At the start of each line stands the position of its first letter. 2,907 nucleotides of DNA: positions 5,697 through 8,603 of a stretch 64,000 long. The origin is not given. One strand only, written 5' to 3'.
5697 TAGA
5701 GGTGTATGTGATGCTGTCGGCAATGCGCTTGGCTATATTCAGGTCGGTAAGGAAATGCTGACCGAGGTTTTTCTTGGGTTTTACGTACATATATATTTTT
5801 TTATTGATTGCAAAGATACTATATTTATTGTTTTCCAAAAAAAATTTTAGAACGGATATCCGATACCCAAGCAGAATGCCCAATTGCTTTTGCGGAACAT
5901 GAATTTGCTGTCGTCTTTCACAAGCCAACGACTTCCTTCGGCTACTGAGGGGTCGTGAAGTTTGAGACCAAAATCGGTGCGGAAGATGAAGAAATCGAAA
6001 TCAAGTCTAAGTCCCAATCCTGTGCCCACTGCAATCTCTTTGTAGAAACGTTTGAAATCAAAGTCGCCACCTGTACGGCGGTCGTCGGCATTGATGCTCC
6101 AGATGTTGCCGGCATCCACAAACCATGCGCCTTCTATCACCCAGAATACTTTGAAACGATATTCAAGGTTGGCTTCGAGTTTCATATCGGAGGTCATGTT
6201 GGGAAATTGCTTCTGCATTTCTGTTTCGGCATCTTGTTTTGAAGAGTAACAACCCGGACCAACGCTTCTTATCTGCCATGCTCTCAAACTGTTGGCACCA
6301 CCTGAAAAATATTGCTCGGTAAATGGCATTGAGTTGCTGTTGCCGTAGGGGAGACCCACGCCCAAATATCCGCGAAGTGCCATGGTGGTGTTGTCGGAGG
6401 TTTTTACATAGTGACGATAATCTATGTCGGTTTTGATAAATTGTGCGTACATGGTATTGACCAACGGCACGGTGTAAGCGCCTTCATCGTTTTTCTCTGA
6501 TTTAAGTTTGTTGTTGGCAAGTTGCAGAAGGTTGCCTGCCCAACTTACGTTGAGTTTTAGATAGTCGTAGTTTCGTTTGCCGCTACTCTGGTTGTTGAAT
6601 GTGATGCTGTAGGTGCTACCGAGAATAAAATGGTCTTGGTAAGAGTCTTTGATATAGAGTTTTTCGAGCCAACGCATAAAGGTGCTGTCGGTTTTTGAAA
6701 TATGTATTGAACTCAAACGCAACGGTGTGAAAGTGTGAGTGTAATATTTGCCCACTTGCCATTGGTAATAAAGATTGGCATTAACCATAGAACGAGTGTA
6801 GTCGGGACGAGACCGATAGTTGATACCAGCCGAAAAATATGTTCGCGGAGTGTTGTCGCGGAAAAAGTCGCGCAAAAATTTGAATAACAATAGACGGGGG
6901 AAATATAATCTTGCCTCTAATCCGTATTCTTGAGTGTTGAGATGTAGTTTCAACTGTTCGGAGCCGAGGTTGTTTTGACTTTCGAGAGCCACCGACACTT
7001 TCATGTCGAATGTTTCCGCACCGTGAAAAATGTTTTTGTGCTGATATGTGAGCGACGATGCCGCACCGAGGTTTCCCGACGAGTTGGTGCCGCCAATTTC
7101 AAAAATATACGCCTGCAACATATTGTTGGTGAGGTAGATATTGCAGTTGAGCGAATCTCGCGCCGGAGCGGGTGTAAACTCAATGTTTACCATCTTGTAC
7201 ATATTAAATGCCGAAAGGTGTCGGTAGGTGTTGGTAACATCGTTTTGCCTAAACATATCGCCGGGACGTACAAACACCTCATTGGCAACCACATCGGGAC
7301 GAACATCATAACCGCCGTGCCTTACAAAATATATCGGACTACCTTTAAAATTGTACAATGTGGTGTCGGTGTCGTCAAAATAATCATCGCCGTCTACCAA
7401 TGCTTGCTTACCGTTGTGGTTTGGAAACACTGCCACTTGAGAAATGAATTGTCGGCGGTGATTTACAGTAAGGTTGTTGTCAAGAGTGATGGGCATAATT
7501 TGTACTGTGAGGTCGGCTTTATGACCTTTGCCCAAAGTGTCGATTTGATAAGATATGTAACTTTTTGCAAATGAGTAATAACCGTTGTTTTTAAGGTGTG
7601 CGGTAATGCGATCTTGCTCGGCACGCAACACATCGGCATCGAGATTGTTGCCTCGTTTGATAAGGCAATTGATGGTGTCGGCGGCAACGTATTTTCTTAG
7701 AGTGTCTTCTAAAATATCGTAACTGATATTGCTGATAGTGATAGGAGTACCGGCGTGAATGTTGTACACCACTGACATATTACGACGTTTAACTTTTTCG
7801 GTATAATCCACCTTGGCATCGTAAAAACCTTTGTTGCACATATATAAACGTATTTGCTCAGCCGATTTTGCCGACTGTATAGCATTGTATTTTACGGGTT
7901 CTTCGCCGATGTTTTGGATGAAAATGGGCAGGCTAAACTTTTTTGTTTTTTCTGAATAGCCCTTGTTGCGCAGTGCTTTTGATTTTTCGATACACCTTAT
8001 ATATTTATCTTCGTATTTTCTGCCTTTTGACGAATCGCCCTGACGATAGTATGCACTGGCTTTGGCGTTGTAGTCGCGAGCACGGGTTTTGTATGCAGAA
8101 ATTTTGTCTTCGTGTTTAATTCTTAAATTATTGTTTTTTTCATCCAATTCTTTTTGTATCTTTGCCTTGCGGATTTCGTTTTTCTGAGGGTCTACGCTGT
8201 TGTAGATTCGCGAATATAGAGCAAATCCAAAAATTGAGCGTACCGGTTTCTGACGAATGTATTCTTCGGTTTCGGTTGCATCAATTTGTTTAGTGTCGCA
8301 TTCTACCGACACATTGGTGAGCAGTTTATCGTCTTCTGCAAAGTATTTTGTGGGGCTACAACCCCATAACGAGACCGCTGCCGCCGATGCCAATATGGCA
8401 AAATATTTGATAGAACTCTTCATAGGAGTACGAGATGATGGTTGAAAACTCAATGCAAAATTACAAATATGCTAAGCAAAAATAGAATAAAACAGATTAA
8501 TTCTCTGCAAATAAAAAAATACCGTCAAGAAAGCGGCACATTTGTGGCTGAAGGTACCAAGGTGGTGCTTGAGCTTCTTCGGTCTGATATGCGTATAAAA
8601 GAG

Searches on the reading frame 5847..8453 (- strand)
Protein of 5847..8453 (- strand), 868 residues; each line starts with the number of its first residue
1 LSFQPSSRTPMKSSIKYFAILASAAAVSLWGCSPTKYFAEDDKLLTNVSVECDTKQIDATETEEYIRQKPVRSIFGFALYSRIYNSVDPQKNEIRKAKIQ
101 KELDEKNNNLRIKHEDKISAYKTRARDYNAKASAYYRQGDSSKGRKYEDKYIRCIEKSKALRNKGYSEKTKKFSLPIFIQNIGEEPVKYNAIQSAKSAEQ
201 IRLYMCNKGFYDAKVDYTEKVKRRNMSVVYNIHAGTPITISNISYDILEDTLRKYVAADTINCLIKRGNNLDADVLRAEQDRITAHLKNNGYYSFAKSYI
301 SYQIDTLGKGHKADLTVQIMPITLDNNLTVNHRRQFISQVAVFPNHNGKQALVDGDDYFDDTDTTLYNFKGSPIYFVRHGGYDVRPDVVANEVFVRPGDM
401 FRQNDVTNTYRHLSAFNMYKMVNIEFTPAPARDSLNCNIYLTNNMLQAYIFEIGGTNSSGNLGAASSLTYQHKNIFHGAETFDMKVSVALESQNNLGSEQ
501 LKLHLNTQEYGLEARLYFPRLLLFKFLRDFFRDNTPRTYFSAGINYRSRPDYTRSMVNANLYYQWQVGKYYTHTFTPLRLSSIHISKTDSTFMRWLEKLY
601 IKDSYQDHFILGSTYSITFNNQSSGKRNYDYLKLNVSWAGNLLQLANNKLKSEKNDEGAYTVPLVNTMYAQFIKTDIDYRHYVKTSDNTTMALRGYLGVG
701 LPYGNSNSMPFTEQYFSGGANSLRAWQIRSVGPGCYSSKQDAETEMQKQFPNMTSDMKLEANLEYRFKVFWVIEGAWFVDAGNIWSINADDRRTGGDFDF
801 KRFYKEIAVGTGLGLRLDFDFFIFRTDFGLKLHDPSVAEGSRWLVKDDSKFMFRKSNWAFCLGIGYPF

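Call 63: search_protein_families(library=pfam, proteins=[window:5847-8453:-], max_evalue=0.00001)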
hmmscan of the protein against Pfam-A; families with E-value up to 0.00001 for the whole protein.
window:5847-8453:- (868 aa): 2 families
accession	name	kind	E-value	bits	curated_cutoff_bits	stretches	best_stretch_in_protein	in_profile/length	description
PF01103.29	Omp85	-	1e-24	88.1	24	1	537-839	37-313/325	Omp85 superfamily domain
PF07244.20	POTRA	-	3.1e-08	34.6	21.3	0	188-235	30-79/79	Surface antigen variable number repeat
